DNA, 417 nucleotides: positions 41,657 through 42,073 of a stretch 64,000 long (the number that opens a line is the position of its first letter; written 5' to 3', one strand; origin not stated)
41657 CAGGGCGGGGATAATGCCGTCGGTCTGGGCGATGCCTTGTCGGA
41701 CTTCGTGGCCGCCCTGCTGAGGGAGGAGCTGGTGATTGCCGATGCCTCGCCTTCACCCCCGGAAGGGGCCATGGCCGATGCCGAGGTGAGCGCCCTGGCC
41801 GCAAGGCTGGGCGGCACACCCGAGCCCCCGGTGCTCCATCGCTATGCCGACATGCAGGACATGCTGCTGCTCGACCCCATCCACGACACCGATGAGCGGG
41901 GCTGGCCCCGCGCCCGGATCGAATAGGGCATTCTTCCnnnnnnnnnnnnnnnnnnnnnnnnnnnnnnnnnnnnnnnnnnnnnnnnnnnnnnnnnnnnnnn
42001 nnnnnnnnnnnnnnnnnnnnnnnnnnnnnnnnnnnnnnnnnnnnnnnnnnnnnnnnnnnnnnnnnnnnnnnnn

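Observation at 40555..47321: Methyltransferase / PqqD-like / nucleotidyltransferase / ABC exporter / HprK-like cluster without a visible precursor or lasso enzymes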

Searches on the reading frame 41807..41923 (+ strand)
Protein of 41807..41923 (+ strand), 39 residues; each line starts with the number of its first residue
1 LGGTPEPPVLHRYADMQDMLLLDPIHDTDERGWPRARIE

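Call 67: search_protein_representatives(protein=window:41807-41923:+)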
Query: 39 residues. Proteins with E-value up to 0.001 (for the whole library): 1378; up to 1e-10: 1; up to 1e-30: 0. The best 150 are listed.
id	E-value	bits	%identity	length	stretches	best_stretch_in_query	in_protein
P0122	2.9e-15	70.5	85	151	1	1-39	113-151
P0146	3.8e-09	51.7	71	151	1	4-37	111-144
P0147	4.7e-09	51.4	70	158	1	6-35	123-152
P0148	8.0e-09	50.7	71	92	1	6-36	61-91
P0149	1.4e-08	50.0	71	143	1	6-36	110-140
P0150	1.4e-08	50.0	71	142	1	6-36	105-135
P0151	1.5e-08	49.9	72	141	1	6-37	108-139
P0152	1.6e-08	49.8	64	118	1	6-38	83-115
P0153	1.7e-08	49.7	72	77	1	6-37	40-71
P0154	1.9e-08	49.6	71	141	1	6-36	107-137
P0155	1.9e-08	49.5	72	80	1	6-37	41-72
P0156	2.1e-08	49.4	74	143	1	8-38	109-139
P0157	2.1e-08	49.4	77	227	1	6-35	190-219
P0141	2.6e-08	49.2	68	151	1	4-37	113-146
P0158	2.6e-08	49.1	71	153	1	6-36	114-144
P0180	7.6e-08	47.7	74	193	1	7-37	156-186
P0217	3.0e-07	45.9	69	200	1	6-37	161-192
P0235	3.9e-07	45.5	53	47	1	2-37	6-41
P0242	4.7e-07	45.3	59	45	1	6-37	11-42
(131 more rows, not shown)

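Call 69: find_encoding_contigs(protein=P0235, flank=4000, max_places=3)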
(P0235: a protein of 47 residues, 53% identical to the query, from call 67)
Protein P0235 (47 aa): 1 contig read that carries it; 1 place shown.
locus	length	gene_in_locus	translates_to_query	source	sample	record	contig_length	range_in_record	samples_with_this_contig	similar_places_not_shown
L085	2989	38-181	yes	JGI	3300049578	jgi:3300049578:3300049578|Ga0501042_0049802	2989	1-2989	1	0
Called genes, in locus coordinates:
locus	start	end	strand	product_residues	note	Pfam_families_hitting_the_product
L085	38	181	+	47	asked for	-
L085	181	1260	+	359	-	-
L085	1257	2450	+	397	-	PF14907:NTP_transf_5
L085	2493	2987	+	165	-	?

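Call 70: find_encoding_contigs(protein=P0242, flank=4000, max_places=3)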
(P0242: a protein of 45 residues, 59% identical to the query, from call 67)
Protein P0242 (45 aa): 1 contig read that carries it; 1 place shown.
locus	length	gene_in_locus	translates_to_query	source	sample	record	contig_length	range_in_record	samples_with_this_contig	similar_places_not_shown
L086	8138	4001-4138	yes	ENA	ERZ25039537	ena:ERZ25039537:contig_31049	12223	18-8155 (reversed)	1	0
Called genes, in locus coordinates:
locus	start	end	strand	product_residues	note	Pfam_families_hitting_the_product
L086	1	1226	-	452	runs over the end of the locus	PF04055:Radical_SAM (weak)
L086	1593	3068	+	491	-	-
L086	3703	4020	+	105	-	PF05402:PqqD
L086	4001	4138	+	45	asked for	-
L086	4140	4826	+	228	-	PF00535:Glycos_transf_2, PF10111:Glyco_tranf_2_2, PF13641:Glyco_tranf_2_3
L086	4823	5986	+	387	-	PF14907:NTP_transf_5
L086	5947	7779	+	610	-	PF00535:Glycos_transf_2, PF10111:Glyco_tranf_2_2, PF13641:Glyco_tranf_2_3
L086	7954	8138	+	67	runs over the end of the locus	?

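Call 80: find_encoding_contigs(protein=P0217, flank=8000, max_places=2)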
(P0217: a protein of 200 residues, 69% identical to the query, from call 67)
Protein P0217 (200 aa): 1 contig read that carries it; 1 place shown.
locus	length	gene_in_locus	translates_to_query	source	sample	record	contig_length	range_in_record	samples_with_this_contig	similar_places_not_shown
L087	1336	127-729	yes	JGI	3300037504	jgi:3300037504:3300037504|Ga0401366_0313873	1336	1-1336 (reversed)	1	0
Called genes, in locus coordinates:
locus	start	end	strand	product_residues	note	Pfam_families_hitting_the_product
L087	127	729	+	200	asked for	PF05402:PqqD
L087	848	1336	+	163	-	?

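Call 81: find_encoding_contigs(protein=P0180, flank=8000, max_places=2)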
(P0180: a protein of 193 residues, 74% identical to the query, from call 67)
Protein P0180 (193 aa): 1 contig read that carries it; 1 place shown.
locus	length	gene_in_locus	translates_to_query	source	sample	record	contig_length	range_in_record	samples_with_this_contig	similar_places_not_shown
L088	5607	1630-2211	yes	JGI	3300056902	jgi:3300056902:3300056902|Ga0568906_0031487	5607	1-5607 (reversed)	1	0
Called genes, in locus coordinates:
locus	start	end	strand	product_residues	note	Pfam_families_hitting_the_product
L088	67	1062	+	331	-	PF01370:Epimerase, PF02719:Polysacc_synt_2 (weak), PF04321:RmlD_sub_bind, PF01073:3Beta_HSD, PF16363:GDP_Man_Dehyd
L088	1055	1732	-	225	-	PF06439:3keto-disac_hyd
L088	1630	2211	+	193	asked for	PF05402:PqqD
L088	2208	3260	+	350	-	-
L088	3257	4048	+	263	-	PF13641:Glyco_tranf_2_3, PF00535:Glycos_transf_2, PF10111:Glyco_tranf_2_2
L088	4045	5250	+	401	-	PF14907:NTP_transf_5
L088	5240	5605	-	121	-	?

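Call 91: search_protein_families(library=pfam, proteins=[L088:2208-3260:+], max_evalue=0.01)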
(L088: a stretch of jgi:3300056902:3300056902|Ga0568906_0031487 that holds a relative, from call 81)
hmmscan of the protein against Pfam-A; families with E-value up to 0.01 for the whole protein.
L088:2208-3260:+ (350 aa): 1 family
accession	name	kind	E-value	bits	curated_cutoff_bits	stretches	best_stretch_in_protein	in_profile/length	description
PF07475.17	Hpr_kinase_C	-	0.0042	17.1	33.3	1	165-209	9-53/171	HPr Serine kinase C-terminal domain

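Call 97: search_protein_families(library=ncbifam, proteins=[L088:2208-3260:+], max_evalue=0.001)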
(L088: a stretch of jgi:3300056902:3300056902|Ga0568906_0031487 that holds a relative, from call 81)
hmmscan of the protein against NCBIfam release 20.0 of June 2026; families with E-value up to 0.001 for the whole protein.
L088:2208-3260:+ (350 aa): 2 families
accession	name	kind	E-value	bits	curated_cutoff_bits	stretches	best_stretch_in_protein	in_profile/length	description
TIGR04355.1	HprK_rel_B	hypoth_equivalog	4.4e-06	26.1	200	1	160-245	142-228/351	HprK-related kinase B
TIGR00679.1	hpr-ser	equivalog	0.00055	19.3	240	1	164-208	133-177/300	HPr(Ser) kinase/phosphatase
